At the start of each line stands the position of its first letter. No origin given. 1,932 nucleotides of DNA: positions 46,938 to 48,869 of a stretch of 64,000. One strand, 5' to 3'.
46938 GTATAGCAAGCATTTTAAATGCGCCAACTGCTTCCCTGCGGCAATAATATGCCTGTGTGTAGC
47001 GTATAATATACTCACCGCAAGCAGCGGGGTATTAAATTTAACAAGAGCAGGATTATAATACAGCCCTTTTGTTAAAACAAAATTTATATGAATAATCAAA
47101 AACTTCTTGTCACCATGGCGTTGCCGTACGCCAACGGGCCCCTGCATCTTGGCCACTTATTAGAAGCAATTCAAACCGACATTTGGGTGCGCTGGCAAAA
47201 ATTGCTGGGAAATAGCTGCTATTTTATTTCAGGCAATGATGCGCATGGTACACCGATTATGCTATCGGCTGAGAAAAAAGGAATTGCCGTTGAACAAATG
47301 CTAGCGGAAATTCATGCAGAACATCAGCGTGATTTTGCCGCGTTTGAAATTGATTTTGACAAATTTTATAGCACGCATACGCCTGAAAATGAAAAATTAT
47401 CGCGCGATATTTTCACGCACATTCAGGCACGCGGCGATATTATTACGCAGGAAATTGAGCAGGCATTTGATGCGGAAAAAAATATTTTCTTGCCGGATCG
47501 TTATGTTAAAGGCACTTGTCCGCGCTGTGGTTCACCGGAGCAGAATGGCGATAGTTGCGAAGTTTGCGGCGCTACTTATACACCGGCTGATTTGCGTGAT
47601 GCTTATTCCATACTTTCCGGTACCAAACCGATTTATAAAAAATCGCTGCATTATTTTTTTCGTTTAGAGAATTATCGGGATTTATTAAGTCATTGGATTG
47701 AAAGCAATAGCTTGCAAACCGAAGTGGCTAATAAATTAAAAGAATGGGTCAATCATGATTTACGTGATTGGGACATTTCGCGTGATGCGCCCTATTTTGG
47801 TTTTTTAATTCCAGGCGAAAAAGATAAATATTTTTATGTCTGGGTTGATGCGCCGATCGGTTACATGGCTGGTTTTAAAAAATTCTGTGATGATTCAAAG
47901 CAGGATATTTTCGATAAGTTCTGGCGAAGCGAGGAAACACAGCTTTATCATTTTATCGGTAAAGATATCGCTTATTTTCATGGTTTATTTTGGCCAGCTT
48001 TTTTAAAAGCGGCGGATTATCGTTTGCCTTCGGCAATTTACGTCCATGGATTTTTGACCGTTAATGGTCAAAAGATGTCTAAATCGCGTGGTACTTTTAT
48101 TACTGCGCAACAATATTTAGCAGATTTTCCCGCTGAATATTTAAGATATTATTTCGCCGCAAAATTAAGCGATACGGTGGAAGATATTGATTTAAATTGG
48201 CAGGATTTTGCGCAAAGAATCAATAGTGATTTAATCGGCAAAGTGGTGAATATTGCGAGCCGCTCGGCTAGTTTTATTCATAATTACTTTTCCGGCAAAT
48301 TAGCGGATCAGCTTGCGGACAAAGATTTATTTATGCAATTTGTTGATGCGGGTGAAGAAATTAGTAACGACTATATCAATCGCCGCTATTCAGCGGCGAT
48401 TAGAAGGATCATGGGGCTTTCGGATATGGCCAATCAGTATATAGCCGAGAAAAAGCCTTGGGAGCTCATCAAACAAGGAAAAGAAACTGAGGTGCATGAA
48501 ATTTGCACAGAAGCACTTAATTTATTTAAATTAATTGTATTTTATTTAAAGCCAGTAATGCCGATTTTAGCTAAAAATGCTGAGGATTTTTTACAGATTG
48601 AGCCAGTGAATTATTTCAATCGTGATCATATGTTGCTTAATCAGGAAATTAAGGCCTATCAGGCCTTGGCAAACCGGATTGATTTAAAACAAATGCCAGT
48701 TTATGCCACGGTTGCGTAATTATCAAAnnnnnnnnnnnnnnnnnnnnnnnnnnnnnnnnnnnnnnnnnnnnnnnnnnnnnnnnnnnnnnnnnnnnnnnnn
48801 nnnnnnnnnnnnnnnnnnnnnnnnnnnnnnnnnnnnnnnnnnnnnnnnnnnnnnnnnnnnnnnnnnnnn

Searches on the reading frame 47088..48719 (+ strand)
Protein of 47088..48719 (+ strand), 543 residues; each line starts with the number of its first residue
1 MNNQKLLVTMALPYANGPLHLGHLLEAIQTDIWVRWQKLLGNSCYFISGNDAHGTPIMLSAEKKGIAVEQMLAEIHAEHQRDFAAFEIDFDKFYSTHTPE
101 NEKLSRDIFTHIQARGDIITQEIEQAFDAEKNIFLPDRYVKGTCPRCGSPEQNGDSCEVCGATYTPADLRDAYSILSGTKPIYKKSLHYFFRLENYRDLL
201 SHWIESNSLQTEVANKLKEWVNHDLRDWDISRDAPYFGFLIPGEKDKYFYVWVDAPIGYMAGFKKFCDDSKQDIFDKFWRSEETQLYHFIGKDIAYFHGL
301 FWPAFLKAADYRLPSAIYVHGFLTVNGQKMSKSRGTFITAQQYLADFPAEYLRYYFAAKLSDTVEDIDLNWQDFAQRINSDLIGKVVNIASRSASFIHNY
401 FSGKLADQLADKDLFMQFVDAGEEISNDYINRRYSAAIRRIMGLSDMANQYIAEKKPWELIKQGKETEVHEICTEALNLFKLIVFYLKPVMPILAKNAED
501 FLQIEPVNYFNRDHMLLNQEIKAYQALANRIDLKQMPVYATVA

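Call 31: search_protein_families(library=ncbifam, proteins=[window:47088-48719:+], max_evalue=1e-10)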
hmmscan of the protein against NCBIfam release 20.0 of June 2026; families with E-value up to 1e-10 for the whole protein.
window:47088-48719:+ (543 aa): 14 families
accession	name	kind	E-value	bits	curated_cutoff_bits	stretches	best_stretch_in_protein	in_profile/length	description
NF001100.0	PRK00133.1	equivalog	6.8e-221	735.4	587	1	2-536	3-536/676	methionine--tRNA ligase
TIGR00398.1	metG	equivalog_domain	6.7e-167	556.4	336.35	1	7-530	2-528/530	methionine--tRNA ligase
NF008900.0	PRK12267.1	equivalog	4e-86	289.9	598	1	2-532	2-511/648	methionine--tRNA ligase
NF008859.0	PRK11893.2-1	equivalog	2.9e-39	135.4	553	1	4-387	2-389/498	methionine--tRNA ligase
NF008860.0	PRK11893.2-2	equivalog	3.2e-39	135.3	761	1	275-495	322-540/583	methionine--tRNA ligase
NF008863.0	PRK11893.2-5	equivalog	1.9e-23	82.8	551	1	2-496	3-478/531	methionine--tRNA ligase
NF008957.0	PRK12300.1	subfamily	5.2e-23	81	677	0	3-63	31-91/946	leucine--tRNA ligase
NF009687.0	PRK13208.1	equivalog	2.4e-22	78.9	738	1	317-501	521-704/801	valine--tRNA ligase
TIGR00422.1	valS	equivalog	7.8e-21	73.8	612.1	0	316-497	512-694/863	valine--tRNA ligase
TIGR00392.1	ileS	equivalog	6.9e-19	67.5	621.4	0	13-72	45-105/861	isoleucine--tRNA ligase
TIGR00395.1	leuS_arch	equivalog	1.3e-18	66.5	648.5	0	312-392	603-680/938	leucine--tRNA ligase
TIGR00396.1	leuS_bact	equivalog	3.5e-18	65.1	548.4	1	3-149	28-179/843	leucine--tRNA ligase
NF008861.0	PRK11893.2-3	equivalog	8.7e-18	64.2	633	1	7-170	7-175/496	methionine--tRNA ligase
NF004349.1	PRK05729.1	equivalog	6.6e-14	51.1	704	0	315-497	501-678/860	valine--tRNA ligase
